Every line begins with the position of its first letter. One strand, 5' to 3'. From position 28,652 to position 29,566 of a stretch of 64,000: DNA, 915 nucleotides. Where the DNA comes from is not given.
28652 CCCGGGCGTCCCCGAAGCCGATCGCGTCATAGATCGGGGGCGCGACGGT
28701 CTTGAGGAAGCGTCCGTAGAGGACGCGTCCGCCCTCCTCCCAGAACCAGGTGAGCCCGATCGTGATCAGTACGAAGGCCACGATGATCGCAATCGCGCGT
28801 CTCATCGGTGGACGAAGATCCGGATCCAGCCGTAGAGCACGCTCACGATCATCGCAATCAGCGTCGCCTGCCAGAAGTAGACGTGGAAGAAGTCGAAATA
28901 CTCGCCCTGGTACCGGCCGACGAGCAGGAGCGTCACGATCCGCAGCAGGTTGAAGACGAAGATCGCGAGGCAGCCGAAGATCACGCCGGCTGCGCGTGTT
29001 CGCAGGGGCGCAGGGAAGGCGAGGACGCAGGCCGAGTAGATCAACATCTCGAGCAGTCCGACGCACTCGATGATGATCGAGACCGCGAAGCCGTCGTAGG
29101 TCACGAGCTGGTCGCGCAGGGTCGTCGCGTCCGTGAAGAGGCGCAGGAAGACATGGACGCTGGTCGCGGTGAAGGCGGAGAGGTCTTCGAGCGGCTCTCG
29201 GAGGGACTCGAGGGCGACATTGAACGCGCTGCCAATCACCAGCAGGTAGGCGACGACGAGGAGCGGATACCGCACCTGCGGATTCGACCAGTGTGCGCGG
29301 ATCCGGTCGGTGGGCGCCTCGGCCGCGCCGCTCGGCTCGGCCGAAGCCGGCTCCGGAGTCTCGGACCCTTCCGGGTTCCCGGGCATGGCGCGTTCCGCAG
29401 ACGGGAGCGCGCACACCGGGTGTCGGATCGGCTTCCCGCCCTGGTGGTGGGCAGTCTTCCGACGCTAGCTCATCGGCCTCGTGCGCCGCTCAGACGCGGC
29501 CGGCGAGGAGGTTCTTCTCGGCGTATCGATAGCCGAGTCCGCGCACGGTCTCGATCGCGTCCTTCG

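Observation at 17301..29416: Heme/TonB acquisition locus carrying its own minimal exosortase and VPEPG-CTERM proteins (sortase-B/Isd-like logic in a diderm?)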

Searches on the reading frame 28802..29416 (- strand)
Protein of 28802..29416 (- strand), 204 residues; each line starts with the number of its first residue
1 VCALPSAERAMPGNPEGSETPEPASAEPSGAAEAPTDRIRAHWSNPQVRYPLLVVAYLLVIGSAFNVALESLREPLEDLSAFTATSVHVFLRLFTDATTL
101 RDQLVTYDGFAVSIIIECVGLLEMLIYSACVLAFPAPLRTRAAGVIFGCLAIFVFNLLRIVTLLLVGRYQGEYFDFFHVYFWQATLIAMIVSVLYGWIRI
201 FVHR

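Call 5: search_protein_families(library=ncbifam, proteins=[window:28802-29416:-], max_evalue=0.01)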
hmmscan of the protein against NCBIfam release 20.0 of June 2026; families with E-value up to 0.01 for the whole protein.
window:28802-29416:- (204 aa): 14 families
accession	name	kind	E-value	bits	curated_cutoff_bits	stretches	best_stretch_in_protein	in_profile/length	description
TIGR04144.1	archaeo_VPXXXP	exception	4.7e-23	81.9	150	1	54-204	5-156/156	archaeosortase B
TIGR04177.1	exosort_XrtH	exception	6.7e-21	74.9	86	1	65-200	20-154/158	exosortase H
NF046081.1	exosort_XrtX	exception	8.7e-17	61.5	170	1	46-201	3-162/168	exosortase X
TIGR04178.1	exo_archaeo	signature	7.6e-13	48.6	23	1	112-200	1-94/97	exosortase/archaeosortase family protein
NF046083.1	exosort_XrtY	exception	6.4e-11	42.4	160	1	89-198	59-168/168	exosortase Y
NF033505.2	paceosortase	exception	1.5e-10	41.4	80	1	79-201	26-148/167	pacearchaeosortase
TIGR04300.1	exosort_XrtM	exception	3.3e-10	40.6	125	1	112-196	55-138/150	exosortase family protein XrtM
TIGR04124.1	archaeo_artE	exception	2.4e-09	37.4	95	1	66-195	20-147/153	archaeosortase family protein ArtE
TIGR04293.1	archaeo_artF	exception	2.7e-09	37.2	150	1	54-194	13-152/166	archaeosortase family protein ArtF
TIGR04125.1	exosort_PGF_TRM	exception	1.9e-08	34.1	75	1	76-175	102-205/271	archaeosortase A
TIGR03110.1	exosort_Gpos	exception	8.6e-07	29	102.75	1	111-194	87-171/187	exosortase family protein XrtG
TIGR04128.1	exoso_Fjoh_1448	exception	1.9e-05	25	90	1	77-201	41-172/174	exosortase family protein XrtF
NF033464.1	cyanoexo_CrtC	exception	7.3e-05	22.5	225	1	75-195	144-268/278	cyanoexosortase C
TIGR04175.1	archaeo_artD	exception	0.0018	18.3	125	1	88-201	32-142/150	archaeosortase D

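Call 6: search_protein_families(library=pfam, proteins=[window:28802-29416:-], max_evalue=0.01)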
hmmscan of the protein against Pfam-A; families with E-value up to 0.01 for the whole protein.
window:28802-29416:- (204 aa): 1 family
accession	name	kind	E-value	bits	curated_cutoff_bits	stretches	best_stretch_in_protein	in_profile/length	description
PF09721.15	Exosortase_EpsH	-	0.0013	18.6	25.7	1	52-196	103-251/254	Transmembrane exosortase (Exosortase_EpsH)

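Call 10: find_homologous_proteins(query=window:28802-29416:-, max_evalue=0.001)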
Query window:28802-29416:- (204 aa): 232 proteins with E <= 0.001 among 799 candidates; the best 120 are listed.
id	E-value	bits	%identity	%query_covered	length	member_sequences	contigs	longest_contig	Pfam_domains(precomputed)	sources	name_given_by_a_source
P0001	4.2e-123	427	100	95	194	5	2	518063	PF09721.16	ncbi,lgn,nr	ncbi:MAG: archaeosortase/exosortase family protein [bacterium]|nr:archaeosortase/exosortase family p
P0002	8.3e-97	341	84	95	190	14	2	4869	PF09721.16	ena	-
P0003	4.0e-94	332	80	95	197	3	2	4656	PF09721.16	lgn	-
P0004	2.2e-91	323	81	90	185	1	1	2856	PF09721.16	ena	-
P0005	1.8e-86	307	75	93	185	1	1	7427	PF09721.16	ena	-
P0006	4.3e-86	306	79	90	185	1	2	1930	PF09721.16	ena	-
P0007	5.8e-86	306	82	82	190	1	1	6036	PF09721.16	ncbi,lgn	ncbi:MAG: hypothetical protein AAGC67_18225 [Myxococcota bacterium]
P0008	1.8e-84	301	79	88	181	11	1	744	PF09721.16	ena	-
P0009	3.7e-84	300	74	93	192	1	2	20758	PF09721.16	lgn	-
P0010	4.9e-84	299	73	90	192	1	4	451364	PF09721.16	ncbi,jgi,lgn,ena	-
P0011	1.3e-82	295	72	95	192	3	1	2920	PF09721.16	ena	-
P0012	1.3e-82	295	70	95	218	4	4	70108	PF09721.16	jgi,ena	-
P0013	7.1e-82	292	72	95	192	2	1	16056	PF09721.16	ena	-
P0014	3.6e-79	283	69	94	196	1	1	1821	PF09721.16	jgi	jgi:archaeosortase B (VPXXXP-CTERM-specific)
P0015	2.2e-78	281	70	89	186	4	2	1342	PF09721.16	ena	-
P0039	1.8e-71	258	69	86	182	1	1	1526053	PF09721.16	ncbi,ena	-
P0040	2.1e-71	258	66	93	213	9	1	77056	PF09721.16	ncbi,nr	ncbi:MAG: exosortase H [Myxococcales bacterium]|nr:exosortase H [Myxococcales bacterium]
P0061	6.2e-68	247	59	99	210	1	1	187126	PF09721.16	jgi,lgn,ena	-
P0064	1.1e-67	246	66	83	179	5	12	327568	-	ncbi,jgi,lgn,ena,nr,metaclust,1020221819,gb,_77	ncbi:MAG: hypothetical protein ABGX04_00880 [Myxococcales bacterium]|jgi:archaeosortase B (VPXXXP-CT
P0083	7.6e-66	240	62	94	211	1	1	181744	PF09721.16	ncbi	ncbi:MAG: archaeosortase/exosortase family protein [Myxococcota bacterium]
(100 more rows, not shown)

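Call 11: find_encoding_contigs(protein=P0010, flank=10000, max_places=2)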
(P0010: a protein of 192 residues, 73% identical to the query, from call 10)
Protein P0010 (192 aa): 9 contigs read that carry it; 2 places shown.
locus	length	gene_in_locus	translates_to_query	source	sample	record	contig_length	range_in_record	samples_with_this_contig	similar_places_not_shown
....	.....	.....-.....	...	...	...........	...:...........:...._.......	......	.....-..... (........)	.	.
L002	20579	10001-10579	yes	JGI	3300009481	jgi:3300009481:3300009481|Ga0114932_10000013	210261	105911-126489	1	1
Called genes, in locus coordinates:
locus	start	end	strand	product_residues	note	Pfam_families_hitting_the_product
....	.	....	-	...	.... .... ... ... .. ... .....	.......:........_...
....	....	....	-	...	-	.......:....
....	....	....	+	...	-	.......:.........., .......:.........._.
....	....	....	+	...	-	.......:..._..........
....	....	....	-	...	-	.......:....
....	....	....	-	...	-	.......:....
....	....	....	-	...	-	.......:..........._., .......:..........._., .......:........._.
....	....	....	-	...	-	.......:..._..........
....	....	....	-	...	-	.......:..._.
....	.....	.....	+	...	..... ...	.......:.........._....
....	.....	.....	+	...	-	-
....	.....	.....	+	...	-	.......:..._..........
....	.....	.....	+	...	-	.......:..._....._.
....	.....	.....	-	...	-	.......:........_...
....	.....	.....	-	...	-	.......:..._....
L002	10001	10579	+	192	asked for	PF09721:Exosortase_EpsH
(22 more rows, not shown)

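Call 12: find_encoding_contigs(protein=P0039, flank=10000, max_places=2)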
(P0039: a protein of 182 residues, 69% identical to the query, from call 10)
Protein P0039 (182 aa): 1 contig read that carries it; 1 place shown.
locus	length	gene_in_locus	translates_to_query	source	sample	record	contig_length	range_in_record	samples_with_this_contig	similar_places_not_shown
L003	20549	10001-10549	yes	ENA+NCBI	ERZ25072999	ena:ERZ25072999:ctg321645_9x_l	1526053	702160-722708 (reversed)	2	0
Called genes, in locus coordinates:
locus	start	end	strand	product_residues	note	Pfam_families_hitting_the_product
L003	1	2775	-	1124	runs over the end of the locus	PF13620:CarboxypepD_reg, PF07715:Plug, PF00593:TonB_dep_Rec_b-barrel, PF14905:OMP_b-brl_3 (faint)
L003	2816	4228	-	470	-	PF13414:TPR_11 (weak), PF13432:TPR_16 (weak), PF14559:TPR_19 (weak), PF13432:TPR_16, PF14559:TPR_19 (weak), PF13428:TPR_14 (weak), PF13432:TPR_16 (weak), PF14559:TPR_19 (weak), +13 more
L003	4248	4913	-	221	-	PF03544:TonB_C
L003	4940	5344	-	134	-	PF02472:ExbD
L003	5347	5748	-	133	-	PF02472:ExbD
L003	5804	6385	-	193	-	PF27898:C3orf18_N (faint), PF01618:MotA_ExbB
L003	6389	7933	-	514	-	PF01618:MotA_ExbB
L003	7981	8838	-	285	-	PF11932:DUF3450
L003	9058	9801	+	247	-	PF00072:Response_reg, PF00486:Trans_reg_C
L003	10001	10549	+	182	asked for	PF09721:Exosortase_EpsH (weak)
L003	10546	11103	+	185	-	-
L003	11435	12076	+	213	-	PF13577:SnoaL_4, PF12680:SnoaL_2 (weak)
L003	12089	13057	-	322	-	PF00561:Abhydrolase_1, PF12146:Hydrolase_4, PF12697:Abhydrolase_6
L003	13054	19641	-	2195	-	PF00109:ketoacyl-synt, PF02801:Ketoacyl-synt_C, PF16197:KAsynt_C_assoc, PF22621:CurL-like_PKS_C (weak), PF00698:Acyl_transf_1, PF21089:PKS_DH_N, PF14765:PS-DH, PF08240:ADH_N, +1 more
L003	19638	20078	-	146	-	PF13924:Lipocalin_5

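Call 14: find_related_loci(query=A1, collection=genome_contigs, flank=10000)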
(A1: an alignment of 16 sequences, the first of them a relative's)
Query A1 (194 aa) in genome_contigs; peptide patterns used: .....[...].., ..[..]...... (x = any residue, [..] = any of these).
216 stretches matched a pattern; 31 encode a relative of the query (tblastn E <= 1e-3); 31 distinct loci.
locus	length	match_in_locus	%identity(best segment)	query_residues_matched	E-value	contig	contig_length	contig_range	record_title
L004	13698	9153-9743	79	1-194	1e-98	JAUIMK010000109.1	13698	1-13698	MAG: bacterium isolate Co_bin.94 NODE_24893_length_13698_cov_1.338295, whole genome shotgun sequence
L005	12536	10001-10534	81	16-192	4e-87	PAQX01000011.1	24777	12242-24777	MAG: Deltaproteobacteria bacterium isolate SP124 148705, whole genome shotgun sequence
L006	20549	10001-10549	70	5-192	6e-84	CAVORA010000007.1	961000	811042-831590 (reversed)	MAG: uncultured delta proteobacterium isolate MFD09964.bin.2.4 genome assembly, contig: contig_3299, whole genome shotgu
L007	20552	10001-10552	73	12-194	1e-83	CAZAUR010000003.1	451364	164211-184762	MAG TPA_asm: uncultured Spirochaetaceae bacterium isolate binchicken_co46_630 genome assembly, contig: NODE_8_length_451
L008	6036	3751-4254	82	27-194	9e-83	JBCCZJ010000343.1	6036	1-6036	MAG: Myxococcota bacterium isolate P01_F01_bin.32 k141_2663741_length_6036_cov_13.0000, whole genome shotgun sequence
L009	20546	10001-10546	67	4-194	2e-81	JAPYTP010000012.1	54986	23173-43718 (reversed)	MAG: Myxococcota bacterium isolate PW6.metabat2.187 PW6_766_length_54986_cov_9.322368, whole genome shotgun sequence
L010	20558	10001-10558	68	9-194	1e-80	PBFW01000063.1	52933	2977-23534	MAG: Deltaproteobacteria bacterium isolate SP3084 MHASMcontig_609245, whole genome shotgun sequence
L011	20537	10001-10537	68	15-193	5e-77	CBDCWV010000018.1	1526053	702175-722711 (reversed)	MAG: Myxococcota bacterium isolate 34004a8b-9376-4cd6-be01-4685081f5010 genome assembly, contig: contig_18, whole genome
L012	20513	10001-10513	66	24-194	4e-73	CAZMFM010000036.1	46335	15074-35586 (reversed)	MAG TPA_asm: uncultured Spirochaetaceae bacterium isolate SRP128015_co1_44 genome assembly, contig: NODE_681_length_4633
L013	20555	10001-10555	61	6-194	3e-73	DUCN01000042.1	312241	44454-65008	MAG TPA_asm: Myxococcales bacterium isolate UWMA-0330 NODE_22_length_312241_cov_0.197996, whole genome shotgun sequence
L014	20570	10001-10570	61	2-194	4e-72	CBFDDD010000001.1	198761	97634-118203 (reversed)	MAG TPA_asm: uncultured Myxococcales bacterium isolate SRR26215691_binner13_Refined_41 genome assembly, contig: ERZ25073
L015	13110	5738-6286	63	11-193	1e-71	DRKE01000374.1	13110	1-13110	MAG TPA_asm: Deltaproteobacteria bacterium isolate HyVt-433 HyVt-433_k145_603041, whole genome shotgun sequence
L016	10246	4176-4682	65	25-193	1e-71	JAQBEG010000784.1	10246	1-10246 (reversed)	MAG: Deltaproteobacteria bacterium isolate MAG_424_bin-21 424_bin-21_ctg-784, whole genome shotgun sequence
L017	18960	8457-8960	68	27-194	5e-70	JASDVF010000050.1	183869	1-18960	MAG: Myxococcota bacterium isolate P24860_114_MAG_114 P24860_114_S12_mspades_43_length_183869_cov_20, whole genome shotg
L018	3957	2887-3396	64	25-194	1e-69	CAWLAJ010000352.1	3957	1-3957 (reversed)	MAG: Deltaproteobacteria bacterium UBA4427 isolate CB6_Bottom.56 genome assembly, contig: Ga0310122_10019588, whole geno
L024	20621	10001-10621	56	5-194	2e-61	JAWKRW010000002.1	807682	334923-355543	MAG: Myxococcota bacterium isolate BC1.76 BC1.76.fa-2, whole genome shotgun sequence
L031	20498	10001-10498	45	29-194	2e-38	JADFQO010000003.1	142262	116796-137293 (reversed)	MAG: Myxococcales bacterium isolate B7T1B8 B7T1B8_NODE118, whole genome shotgun sequence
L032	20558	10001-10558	40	8-193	4e-37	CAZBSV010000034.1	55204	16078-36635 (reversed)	MAG TPA_asm: uncultured Spirochaetales bacterium isolate binchicken_co165_169 genome assembly, contig: k141_2368397, who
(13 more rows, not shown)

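Call 79: search_protein_families(library=ncbifam, proteins=[P0040, P0010, P0039, P0061, P0064, P0083, L031:10001-10495:+, L032:10001-10555:+, L024:10001-10618:+], max_evalue=1e-15)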
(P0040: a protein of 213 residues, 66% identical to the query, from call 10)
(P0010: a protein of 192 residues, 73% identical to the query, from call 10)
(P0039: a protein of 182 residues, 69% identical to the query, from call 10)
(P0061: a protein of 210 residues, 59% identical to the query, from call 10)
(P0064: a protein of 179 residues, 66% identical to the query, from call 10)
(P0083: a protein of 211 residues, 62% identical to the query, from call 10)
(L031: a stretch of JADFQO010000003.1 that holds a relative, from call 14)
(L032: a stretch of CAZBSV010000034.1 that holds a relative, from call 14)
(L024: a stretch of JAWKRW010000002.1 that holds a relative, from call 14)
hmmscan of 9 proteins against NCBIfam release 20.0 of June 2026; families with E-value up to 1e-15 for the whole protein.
P0040 (213 aa): 3 families
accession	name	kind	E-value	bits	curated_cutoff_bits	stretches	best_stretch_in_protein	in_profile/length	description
TIGR04177.1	exosort_XrtH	exception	1.5e-24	86.8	86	1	53-189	19-154/158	exosortase H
TIGR04144.1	archaeo_VPXXXP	exception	2e-24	86.3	150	1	53-193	14-156/156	archaeosortase B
NF046081.1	exosort_XrtX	exception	1.7e-19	70.4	170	1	35-192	3-164/168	exosortase X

P0010 (192 aa): 3 families
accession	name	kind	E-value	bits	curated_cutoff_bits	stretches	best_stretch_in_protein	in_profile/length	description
TIGR04144.1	archaeo_VPXXXP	exception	2.2e-22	79.7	150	1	39-189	5-156/156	archaeosortase B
TIGR04177.1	exosort_XrtH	exception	1e-21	77.6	86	1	49-185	18-154/158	exosortase H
NF046081.1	exosort_XrtX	exception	2.6e-16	60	170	1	49-186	21-162/168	exosortase X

P0039 (182 aa): 3 families
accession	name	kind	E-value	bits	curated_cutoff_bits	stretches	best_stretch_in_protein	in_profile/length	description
TIGR04177.1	exosort_XrtH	exception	9e-24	84.3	86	1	51-175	28-154/158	exosortase H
TIGR04144.1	archaeo_VPXXXP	exception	2.1e-22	79.7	150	1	24-177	3-154/156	archaeosortase B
NF046081.1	exosort_XrtX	exception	4.3e-17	62.5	170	1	75-178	60-164/168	exosortase X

P0061 (210 aa): 3 families
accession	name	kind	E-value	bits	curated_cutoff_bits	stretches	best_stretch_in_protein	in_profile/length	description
TIGR04177.1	exosort_XrtH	exception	2e-23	83.1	86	1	60-206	4-154/158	exosortase H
TIGR04144.1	archaeo_VPXXXP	exception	7.2e-23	81.3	150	1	64-210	9-156/156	archaeosortase B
NF046081.1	exosort_XrtX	exception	2.2e-18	66.7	170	1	96-207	50-162/168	exosortase X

P0064 (179 aa): 3 families
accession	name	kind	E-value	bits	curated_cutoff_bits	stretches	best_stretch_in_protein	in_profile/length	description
TIGR04144.1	archaeo_VPXXXP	exception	3.1e-21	76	150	1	39-179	14-156/156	archaeosortase B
TIGR04177.1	exosort_XrtH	exception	1.4e-20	73.9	86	1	39-174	14-153/158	exosortase H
NF046081.1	exosort_XrtX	exception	7.1e-18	65.1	170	1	68-175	53-161/168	exosortase X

P0083 (211 aa): 3 families
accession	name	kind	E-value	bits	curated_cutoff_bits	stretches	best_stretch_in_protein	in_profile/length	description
TIGR04144.1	archaeo_VPXXXP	exception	1.8e-25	89.7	150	1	45-193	5-154/156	archaeosortase B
TIGR04177.1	exosort_XrtH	exception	2e-23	83.1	86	1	64-191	25-154/158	exosortase H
NF046081.1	exosort_XrtX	exception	1.9e-19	70.2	170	1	63-192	29-162/168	exosortase X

L031:10001-10495:+ (165 aa): 3 families
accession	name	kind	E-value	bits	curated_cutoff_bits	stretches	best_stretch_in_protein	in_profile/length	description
TIGR04144.1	archaeo_VPXXXP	exception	1.1e-29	103.3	150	1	11-164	3-154/156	archaeosortase B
TIGR04177.1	exosort_XrtH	exception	3.1e-26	92.3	86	1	36-161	26-153/158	exosortase H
NF046081.1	exosort_XrtX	exception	3.3e-19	69.4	170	1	58-160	57-159/168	exosortase X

L032:10001-10555:+ (185 aa): 4 families
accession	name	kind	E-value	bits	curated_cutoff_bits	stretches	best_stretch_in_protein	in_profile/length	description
TIGR04144.1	archaeo_VPXXXP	exception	5.3e-29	101.2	150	1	33-185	4-154/156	archaeosortase B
TIGR04177.1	exosort_XrtH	exception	4.1e-26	91.9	86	1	32-181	2-152/158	exosortase H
NF046081.1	exosort_XrtX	exception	4.9e-21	75.4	170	1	63-181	37-159/168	exosortase X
TIGR04178.1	exo_archaeo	signature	7.8e-17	61.4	23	1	95-181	1-94/97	exosortase/archaeosortase family protein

L024:10001-10618:+ (206 aa): 3 families
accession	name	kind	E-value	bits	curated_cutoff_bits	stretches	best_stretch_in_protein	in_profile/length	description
TIGR04144.1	archaeo_VPXXXP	exception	2.7e-23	82.7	150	1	57-205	5-154/156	archaeosortase B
TIGR04177.1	exosort_XrtH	exception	8.2e-23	81.1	86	1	61-203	8-154/158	exosortase H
NF046081.1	exosort_XrtX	exception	3.2e-17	62.9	170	1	82-202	36-160/168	exosortase X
